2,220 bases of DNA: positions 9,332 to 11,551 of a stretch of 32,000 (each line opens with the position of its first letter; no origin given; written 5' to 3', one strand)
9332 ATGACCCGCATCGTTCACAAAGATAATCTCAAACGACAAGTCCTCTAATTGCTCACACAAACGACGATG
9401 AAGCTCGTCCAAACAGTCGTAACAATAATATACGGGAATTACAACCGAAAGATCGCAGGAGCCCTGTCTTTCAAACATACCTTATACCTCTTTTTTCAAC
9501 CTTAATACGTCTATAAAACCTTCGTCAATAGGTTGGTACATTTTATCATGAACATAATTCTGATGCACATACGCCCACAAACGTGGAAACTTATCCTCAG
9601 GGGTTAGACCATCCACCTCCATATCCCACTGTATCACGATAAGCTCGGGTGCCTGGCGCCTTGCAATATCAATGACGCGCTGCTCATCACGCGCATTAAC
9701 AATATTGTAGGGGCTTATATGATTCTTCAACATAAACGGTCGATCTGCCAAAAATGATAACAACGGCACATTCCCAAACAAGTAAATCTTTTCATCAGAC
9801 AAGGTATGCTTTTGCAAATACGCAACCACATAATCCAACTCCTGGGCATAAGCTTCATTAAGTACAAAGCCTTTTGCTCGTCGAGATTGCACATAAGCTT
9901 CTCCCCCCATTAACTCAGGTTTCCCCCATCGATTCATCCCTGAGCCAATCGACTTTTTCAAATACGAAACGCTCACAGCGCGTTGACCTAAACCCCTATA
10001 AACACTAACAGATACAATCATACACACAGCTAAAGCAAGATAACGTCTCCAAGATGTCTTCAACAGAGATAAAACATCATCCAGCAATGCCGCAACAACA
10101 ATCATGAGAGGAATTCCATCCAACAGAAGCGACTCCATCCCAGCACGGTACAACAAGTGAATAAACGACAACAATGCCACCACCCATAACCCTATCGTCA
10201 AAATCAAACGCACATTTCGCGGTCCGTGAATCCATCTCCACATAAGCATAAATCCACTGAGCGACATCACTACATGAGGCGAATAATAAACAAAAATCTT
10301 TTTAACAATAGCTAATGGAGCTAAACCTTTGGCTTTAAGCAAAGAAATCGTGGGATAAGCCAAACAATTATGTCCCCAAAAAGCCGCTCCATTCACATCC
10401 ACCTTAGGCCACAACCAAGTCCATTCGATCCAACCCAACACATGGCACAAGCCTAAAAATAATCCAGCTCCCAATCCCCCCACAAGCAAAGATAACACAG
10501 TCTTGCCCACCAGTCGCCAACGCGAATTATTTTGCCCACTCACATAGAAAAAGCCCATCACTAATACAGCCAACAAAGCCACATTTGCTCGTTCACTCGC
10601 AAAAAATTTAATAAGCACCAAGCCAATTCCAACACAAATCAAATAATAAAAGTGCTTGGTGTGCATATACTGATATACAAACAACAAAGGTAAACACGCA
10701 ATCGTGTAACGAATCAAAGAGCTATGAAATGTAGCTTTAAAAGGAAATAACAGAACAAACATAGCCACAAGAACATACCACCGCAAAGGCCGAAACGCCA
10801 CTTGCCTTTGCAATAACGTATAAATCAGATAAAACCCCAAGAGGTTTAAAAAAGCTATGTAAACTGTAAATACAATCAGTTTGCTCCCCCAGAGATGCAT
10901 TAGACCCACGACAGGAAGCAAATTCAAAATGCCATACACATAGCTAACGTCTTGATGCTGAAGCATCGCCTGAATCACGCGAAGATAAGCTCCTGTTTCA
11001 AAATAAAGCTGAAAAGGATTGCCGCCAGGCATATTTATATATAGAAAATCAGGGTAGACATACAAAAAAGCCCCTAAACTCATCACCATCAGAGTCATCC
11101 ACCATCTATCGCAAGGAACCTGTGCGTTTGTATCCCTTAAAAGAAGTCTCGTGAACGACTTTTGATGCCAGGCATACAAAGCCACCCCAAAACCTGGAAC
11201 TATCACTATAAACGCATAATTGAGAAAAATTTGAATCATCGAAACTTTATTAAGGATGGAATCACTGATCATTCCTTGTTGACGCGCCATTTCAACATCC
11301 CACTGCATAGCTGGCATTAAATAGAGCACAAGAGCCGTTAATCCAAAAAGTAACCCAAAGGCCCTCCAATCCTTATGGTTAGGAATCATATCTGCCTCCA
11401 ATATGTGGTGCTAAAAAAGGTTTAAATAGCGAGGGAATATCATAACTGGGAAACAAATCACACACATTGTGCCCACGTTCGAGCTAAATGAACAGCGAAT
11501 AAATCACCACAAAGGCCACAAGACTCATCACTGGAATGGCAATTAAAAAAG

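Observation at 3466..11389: Arn-like lipid-carrier aminosugar decoration cluster with ATP-grasp, amidohydrolase and 2OG-oxygenase tailoring (candidate undescribed envelope-modification pathway)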

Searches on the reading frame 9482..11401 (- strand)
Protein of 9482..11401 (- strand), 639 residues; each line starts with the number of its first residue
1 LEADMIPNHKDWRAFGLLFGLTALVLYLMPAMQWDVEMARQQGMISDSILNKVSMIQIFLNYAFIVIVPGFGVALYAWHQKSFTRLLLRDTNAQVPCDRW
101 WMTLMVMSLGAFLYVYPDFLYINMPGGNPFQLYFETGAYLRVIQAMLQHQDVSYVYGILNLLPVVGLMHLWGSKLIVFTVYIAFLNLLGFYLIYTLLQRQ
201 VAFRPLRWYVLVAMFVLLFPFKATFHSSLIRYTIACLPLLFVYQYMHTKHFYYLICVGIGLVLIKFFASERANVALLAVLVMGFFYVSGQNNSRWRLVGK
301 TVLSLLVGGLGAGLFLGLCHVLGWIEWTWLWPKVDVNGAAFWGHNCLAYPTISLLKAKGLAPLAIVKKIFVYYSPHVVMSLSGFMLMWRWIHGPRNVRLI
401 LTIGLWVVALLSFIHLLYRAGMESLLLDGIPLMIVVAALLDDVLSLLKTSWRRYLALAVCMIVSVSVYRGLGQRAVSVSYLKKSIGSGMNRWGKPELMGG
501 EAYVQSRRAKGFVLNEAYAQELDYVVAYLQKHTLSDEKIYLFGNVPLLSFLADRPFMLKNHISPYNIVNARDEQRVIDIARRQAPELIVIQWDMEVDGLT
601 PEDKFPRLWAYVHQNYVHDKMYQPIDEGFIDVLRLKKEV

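Call 5: search_protein_families(library=pfam, proteins=[window:9482-11401:-], max_evalue=0.01)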
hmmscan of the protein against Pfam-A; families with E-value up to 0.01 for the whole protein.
window:9482-11401:- (639 aa): 0 families

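Call 6: search_protein_families(library=ncbifam, proteins=[window:9482-11401:-], max_evalue=0.01)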
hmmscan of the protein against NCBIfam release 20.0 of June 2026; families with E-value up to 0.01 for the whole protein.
window:9482-11401:- (639 aa): 0 families

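Call 9: search_solved_structures(query=window:9482-11401:-, max_evalue=1)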
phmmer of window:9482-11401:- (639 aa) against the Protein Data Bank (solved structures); distinct sequences matched with E-value up to 1: 0.

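Call 11: find_encoding_contigs(protein=window:9482-11401:-, flank=10000, max_places=6)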
Protein window:9482-11401:- (639 aa): no gene with exactly this product is on record in the collection.

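Call 13: find_encoding_contigs(protein=window:9482-11389:-, flank=10000, max_places=6)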
Protein window:9482-11389:- (635 aa): 20 contigs read that carry it; 6 places shown.
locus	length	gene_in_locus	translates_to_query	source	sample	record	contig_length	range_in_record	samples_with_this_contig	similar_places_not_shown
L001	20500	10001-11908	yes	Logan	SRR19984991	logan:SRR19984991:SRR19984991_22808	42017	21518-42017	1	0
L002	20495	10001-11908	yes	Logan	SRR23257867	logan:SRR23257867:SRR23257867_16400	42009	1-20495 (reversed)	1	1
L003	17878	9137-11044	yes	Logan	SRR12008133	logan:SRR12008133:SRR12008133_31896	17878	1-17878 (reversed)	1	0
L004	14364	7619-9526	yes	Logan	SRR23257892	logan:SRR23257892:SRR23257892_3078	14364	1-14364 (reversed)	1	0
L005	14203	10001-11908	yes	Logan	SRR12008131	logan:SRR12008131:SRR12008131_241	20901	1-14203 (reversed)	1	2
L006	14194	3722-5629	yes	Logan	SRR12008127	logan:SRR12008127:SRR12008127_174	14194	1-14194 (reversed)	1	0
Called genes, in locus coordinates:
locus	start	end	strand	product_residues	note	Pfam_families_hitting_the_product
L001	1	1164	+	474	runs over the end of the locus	PF01225:Mur_ligase, PF08245:Mur_ligase_M, PF02875:Mur_ligase_C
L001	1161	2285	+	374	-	PF01075:Glyco_transf_9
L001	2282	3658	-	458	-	PF04055:Radical_SAM, PF06969:HemN_C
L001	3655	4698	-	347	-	PF01208:URO-D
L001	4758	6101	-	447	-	PF01593:Amino_oxidase, PF13450:NAD_binding_8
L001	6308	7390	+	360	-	PF05201:GlutR_N, PF01488:Shikimate_DH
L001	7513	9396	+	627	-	PF02433:FixO (faint), PF09699:Paired_CXXCH_1 (faint), PF13442:Cytochrome_CBB3 (faint), PF14522:Cytochrome_C7 (faint), PF14537:Cytochrom_c3_2 (faint), PF22113:Mtrc-MtrF_II-IV_dom (faint), PF00034:Cytochrom_C (weak)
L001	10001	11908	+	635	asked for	-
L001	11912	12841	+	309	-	PF00535:Glycos_transf_2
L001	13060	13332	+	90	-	-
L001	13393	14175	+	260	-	-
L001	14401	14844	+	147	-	-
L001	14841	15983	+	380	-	PF07478:Dala_Dala_lig_C (weak), PF13535:ATP-grasp_4 (weak)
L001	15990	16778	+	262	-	-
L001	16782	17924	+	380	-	PF01041:DegT_DnrJ_EryC1, PF00155:Aminotran_1_2 (weak)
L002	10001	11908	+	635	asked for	-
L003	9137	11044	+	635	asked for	-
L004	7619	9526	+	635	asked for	-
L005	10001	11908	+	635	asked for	-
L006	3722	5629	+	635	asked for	-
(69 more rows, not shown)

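Call 17: find_homologous_proteins(query=window:9482-11389:-, max_evalue=0.001)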
Query window:9482-11389:- (635 aa): 1 proteins with E <= 0.001 among 8000 candidates.
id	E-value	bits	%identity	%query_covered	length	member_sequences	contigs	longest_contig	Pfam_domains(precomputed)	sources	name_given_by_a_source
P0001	0.0e+0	1443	100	100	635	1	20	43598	-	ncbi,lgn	-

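Call 25: search_protein_representatives(protein=window:9482-11389:-)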
Query: 635 residues. Proteins with E-value up to 0.001 (for the whole library): 80; up to 1e-10: 23; up to 1e-30: 2. The best 80 are listed.
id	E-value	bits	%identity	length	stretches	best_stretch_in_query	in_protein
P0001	0.0e+00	1442.7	100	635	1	1-635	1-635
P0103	1.8e-37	146.0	28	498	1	11-493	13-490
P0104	2.9e-29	118.8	28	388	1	15-384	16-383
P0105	5.3e-28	114.6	31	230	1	399-631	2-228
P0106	3.1e-19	85.7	25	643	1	8-613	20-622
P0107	4.5e-17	78.5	24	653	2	122-618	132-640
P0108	3.6e-16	75.5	25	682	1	12-618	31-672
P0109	8.6e-16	74.3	24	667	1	12-620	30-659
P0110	2.8e-15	72.6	23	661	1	16-618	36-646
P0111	3.8e-15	72.2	24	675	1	11-616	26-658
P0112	1.7e-14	70.0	24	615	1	31-619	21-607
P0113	2.7e-14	69.3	24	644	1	15-623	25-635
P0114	4.4e-14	68.7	24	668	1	136-613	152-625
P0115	6.2e-14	68.2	25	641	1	18-612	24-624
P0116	1.8e-13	66.6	25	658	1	11-616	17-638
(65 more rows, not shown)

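Call 29: search_protein_families(library=pfam, alignment_id=A1, max_evalue=0.01)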
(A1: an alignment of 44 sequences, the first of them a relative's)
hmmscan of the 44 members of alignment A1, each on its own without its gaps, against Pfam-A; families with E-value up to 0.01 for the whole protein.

A. member 1, P0001 (635 aa): 0 families

B. families by the number of members that match (of 44 scanned): 1 family
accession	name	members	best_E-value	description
PF13231.12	PMT_2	12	6.5e-07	Dolichyl-phosphate-mannose-protein mannosyltransferase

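Call 38: search_solved_structures(query=A3, max_evalue=10)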
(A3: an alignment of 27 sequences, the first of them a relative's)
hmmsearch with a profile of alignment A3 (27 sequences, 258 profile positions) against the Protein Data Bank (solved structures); distinct sequences matched with E-value up to 10: 8.
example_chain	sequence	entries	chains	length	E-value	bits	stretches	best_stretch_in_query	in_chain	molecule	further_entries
5b4p_A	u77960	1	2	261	0.13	14.4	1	11-128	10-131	repebody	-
9uo7_A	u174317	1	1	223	0.14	14.3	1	48-125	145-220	Cell cycle associated protein MOB1, putative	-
9y6o_A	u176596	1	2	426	0.45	12.6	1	204-246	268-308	Minor fimbrium subunit Mfa1 C-terminal domain-containing protein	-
2a1x_A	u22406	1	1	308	0.56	12.3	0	186-214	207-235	Phytanoyl-CoA dioxygenase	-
5xeg_A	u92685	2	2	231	0.64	12.1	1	198-228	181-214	Oxidoreductase, 2OG-Fe oxygenase family protein, putative, expressed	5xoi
6ucz_A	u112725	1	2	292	0.64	12.1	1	164-229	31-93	Dihydropteroate synthase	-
6kg7_A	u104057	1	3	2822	1.1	11.3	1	82-102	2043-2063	Piezo-type mechanosensitive ion channel component 2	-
5cwh_A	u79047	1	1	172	3.6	9.7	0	6-60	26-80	Designed helical repeat protein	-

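Call 39: search_solved_structures(query=A1, max_evalue=10)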
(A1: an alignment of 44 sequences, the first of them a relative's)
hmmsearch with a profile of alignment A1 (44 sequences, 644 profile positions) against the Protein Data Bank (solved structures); distinct sequences matched with E-value up to 10: 3.
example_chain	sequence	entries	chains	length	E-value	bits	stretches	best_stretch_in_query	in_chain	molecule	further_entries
5cwc_A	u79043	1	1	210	1.6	10.1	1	453-550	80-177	Designed helical repeat protein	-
9fq7_3B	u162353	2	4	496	1.7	10.1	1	568-603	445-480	Alpha-MPP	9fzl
5cwg_A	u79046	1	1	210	3.3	9.1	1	452-550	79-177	Designed helical repeat protein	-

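Call 40: find_related_loci(query=A3, collection=genome_contigs, flank=10000)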
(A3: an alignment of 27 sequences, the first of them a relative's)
Query A3 (260 aa) in genome_contigs; peptide patterns used: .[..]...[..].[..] (x = any residue, [..] = any of these).
57 stretches matched a pattern; 33 encode a relative of the query (tblastn E <= 1e-3); 33 distinct loci.
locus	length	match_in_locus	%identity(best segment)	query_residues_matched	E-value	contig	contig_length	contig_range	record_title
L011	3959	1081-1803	49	18-258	7e-80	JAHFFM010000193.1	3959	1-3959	MAG: Candidatus Omnitrophota bacterium isolate nzgw292 NODE_62457_length_3960_cov_2.984892, whole genome shotgun sequenc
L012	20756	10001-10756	45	9-260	1e-75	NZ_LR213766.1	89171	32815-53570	Hyella patelloides LEGE 07179 isolate 1, whole genome shotgun sequence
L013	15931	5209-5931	46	17-257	2e-74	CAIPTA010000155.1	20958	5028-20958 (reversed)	MAG: Oligoflexia bacterium isolate T7-022_bin-565 genome assembly, contig: bin-565:155/202, whole genome shotgun sequenc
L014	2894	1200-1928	47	16-258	5e-75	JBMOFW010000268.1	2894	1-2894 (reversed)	MAG: Flavobacteriales bacterium isolate Deming_bin.264 contig139845, whole genome shotgun sequence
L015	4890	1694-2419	46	16-257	2e-73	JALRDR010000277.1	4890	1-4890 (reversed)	MAG: Planctomycetaceae bacterium isolate JM.4 JM_727019, whole genome shotgun sequence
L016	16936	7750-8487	48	13-258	4e-73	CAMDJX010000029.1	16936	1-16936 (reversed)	MAG: Acidimicrobium ferrooxidans DSM 10331 isolate MsH-30apr19-324 genome assembly, contig: MsH-30apr19-C6444, whole gen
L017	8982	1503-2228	45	17-258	1e-72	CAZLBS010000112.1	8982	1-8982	MAG TPA_asm: uncultured Nitrospiraceae bacterium isolate SRP141376_co5_441 genome assembly, contig: NODE_18900_length_89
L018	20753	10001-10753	44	8-258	2e-72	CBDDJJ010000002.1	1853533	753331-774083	MAG: Halieaceae bacterium isolate 6336bccc-a9f8-448e-bb04-7863cc1152d2 genome assembly, contig: contig_2, whole genome s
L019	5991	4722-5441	44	19-258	3e-70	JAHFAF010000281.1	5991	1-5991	MAG: Bdellovibrionaceae bacterium isolate nzgw169 NODE_12784_length_5992_cov_3.671436, whole genome shotgun sequence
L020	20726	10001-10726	44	16-257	3e-70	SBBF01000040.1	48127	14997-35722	MAG: Nitrospira sp. isolate Bin_29_2_1 Hy_contig21428, whole genome shotgun sequence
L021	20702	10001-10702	46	25-258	4e-70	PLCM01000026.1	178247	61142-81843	MAG: Spartobacteria bacterium isolate palsa_1414 73.20111000_P3D.6_contig_261, whole genome shotgun sequence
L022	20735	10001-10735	43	16-260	5e-70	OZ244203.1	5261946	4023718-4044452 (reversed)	MAG: Verrucomicrobiales bacterium isolate 0a7515ed-921a-4ef6-b6cb-b64e047d317c genome assembly, chromosome: 1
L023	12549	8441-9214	44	1-257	1e-69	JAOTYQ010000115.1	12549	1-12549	MAG: Acidimicrobiia bacterium isolate 21_Jan_SF_Bin50 21_Jan_SF_Bin50_scaffold_3776_c1, whole genome shotgun sequence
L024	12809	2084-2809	45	16-257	2e-69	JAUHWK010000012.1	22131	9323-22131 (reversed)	MAG: bacterium isolate 2_bin.2 NODE_1586_length_22131_cov_1.023496, whole genome shotgun sequence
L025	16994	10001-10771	41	1-259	3e-69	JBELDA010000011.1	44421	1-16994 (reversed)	MAG: Crocinitomicaceae bacterium isolate REMEI049_ass_metaspades_bin.35 NODE_799_length_44421_cov_16.468602, whole genom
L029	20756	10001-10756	40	8-259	2e-67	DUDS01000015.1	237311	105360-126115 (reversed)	MAG TPA_asm: Candidatus Melainabacteria bacterium SSGW_16 3300000574.qc.1_(paired)_contig_272, whole genome shotgun sequ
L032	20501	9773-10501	40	14-257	2e-66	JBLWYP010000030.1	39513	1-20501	MAG: Bacteriovoracaceae bacterium isolate EA27-09 A27maxbin.025RE.5K@32, whole genome shotgun sequence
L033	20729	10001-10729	41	15-259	2e-66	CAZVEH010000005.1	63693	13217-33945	MAG TPA_asm: uncultured Legionella sp. isolate binchicken_co266_183 genome assembly, contig: NODE_984_length_63693_cov_1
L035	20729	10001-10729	42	17-258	6e-66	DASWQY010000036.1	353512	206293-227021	MAG TPA_asm: Pyrinomonadaceae bacterium isolate SMAG_U3507 k141_1595664, whole genome shotgun sequence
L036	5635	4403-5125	42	18-258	4e-65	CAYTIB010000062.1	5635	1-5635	MAG TPA_asm: uncultured bacterium isolate SRP092796_co2_525 genome assembly, contig: k141_5307181, whole genome shotgun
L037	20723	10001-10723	43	18-258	7e-65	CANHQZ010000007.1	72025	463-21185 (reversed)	MAG: Flavobacteriales bacterium isolate RE-26jul17-157 genome assembly, contig: RE-26jul17-C331, whole genome shotgun se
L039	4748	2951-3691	42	14-258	1e-63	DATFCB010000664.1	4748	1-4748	MAG TPA_asm: Pyrinomonadaceae bacterium isolate SMAG_U8543 k141_720443, whole genome shotgun sequence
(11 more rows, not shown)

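Call 42: predict_structure(alignment_id=A1)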
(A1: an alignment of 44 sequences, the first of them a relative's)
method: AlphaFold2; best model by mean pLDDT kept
length: 635 residues; sequences in the alignment: 44
mean_pLDDT: 85.2   pTM: 0.89
mean pLDDT of the five models: 85.2, 83.3, 82.8, 82.7, 82.0
residues with pLDDT >= 90: 301; 70-90: 253; 50-70: 64; < 50: 17
segments of 3 or more residues with pLDDT < 50: 1-3, 317-330
pLDDT, mean of each block of 10 residues (from residue 1): 62 86 92 90 89 92 82 67 64 82 87 83 77 92 86 88 97 94 95 94 93 80 93 97 94 94 91 94 84 82 84 61 44 72 89 94 92 93 88 95 96 90 95 93 86 86 70 74 84 90 94 92 94 87 94 73 73 85 66 78 90 86 82 83
secondary structure, 60 per line:
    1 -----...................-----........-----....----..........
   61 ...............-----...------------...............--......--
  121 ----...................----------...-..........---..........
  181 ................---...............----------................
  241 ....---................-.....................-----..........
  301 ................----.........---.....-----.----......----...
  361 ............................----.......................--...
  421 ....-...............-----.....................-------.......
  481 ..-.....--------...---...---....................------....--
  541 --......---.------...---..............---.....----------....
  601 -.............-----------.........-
elements in order: H6-24 H30-37 H43-46 H51-75 H96-110 H113-117 H125-143 H158-167 H171-196 H200-214 H225-244 H248-263 H265-285 H291-316 H321-329 H333-337 H348-353 H358-388 H393-414 H418-424 H426-440 H446-466 H474-482 H484-488 E497-499 E509-511 H512-528 E535-538 H543-548 H565-578 E582-586 H597-600 H602-611 E612-614 E626-631

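Call 43: predict_structure(alignment_id=A3)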
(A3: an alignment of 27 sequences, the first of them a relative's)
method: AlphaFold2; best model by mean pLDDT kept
length: 260 residues; sequences in the alignment: 27
mean_pLDDT: 94.8   pTM: 0.92
mean pLDDT of the five models: 94.8, 94.4, 93.1, 93.0, 92.4
residues with pLDDT >= 90: 231; 70-90: 27; 50-70: 2; < 50: 0
segments of 3 or more residues with pLDDT < 50: none
pLDDT, mean of each block of 10 residues (from residue 1): 88 95 97 97 96 96 86 93 93 97 93 98 97 93 98 98 96 97 97 95 98 98 96 97 91 85
secondary structure, 60 per line:
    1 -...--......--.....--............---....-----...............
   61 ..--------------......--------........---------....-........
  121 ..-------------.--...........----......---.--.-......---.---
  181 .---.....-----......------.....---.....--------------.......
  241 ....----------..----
elements in order: E2-4 E7-12 H15-19 H22-33 E37-40 H46-62 E77-82 E91-98 H108-111 H113-122 E139-149 E154-159 E168-173 E185-189 E195-197 E207-211 E215-219 E234-244

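Call 46: fold_search(model_id=the predicted structure, library=pdb)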
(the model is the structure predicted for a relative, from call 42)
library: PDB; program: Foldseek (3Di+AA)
matches with E <= 10: 379; with E <= 0.001: 18
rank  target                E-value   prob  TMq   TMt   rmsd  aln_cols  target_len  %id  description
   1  5f15                  7.5e-07  1.00  0.45  0.51   8.8       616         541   11  Crystal Structure of ArnT from Cupriavidus metallidurans bound to Undecaprenyl phosphate (released 2016-02-17)
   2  7zlh_A                5.0e-06  1.00  0.43  0.42  10.2       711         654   11  Cryo-EM structure of C-mannosyltransferase CeDPY19, in apo state, bound to CMT2-Fab and anti-Fab nanobody (released 2023-01-11)
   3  7zlg_A                5.2e-06  1.00  0.41  0.40  10.8       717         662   11  Cryo-EM structure of C-mannosyltransferase CeDPY19, in complex with acceptor peptide and bound to CMT2-Fab and anti-Fa (released 2023-01-11)
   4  5ezm                  6.0e-06  1.00  0.44  0.51  12.1       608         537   13  Crystal Structure of ArnT from Cupriavidus metallidurans in the apo state (released 2016-02-17)
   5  8b6l_I                7.8e-06  1.00  0.43  0.41  14.2       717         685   10  Subtomogram average of the human Sec61-TRAP-OSTA-translocon (released 2022-12-07)
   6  6ezn_F                1.1e-05  1.00  0.45  0.44  13.3       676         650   11  Cryo-EM structure of the yeast oligosaccharyltransferase (OST) complex (released 2018-01-17)
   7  8age_A                1.9e-05  1.00  0.48  0.47  12.9       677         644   10  Structure of yeast oligosaccharylransferase complex with acceptor peptide bound (released 2022-12-07)
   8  7zli_A                2.1e-05  1.00  0.42  0.41  10.5       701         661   12  Cryo-EM structure of C-mannosyltransferase CeDPY19, in complex with Dol25-P-Man and bound to CMT2-Fab and anti-Fab nan (released 2023-01-11)
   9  8pn9_A                3.2e-05  1.00  0.43  0.42  13.8       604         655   11  Structure of human oligosaccharyltransferase OST-A complex bound to NGI-1 (released 2024-05-08)
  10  9n9j_I                4.0e-05  1.00  0.43  0.40  15.1       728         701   10  Structure of a GRP94 folding intermediate engaged with a CCDC134- and FKBP11-bound secretory translocon (released 2025-11-19)
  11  7oci_F                4.3e-05  1.00  0.45  0.45  11.9       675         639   10  Cryo-EM structure of yeast Ost6p containing oligosaccharyltransferase complex (released 2022-02-16)
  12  6ftg_5                1.1e-04  1.00  0.41  0.41  15.4       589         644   12  Subtomogram average of OST-containing ribosome-translocon complexes from canine rough microsomal membranes (released 2018-03-21)
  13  6s7o_A                1.3e-04  1.00  0.47  0.46  13.8       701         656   10  Cryo-EM structure of human oligosaccharyltransferase complex OST-A (released 2019-12-18)
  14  8agb_A                1.3e-04  1.00  0.48  0.48  13.2       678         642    9  Structure of yeast oligosaccharylransferase complex with lipid-linked oligosaccharide bound (released 2022-12-07)
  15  8agc_A                1.7e-04  1.00  0.45  0.42  13.6       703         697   11  Structure of yeast oligosaccharylransferase complex with lipid-linked oligosaccharide and non-acceptor peptide bound (released 2022-12-07)
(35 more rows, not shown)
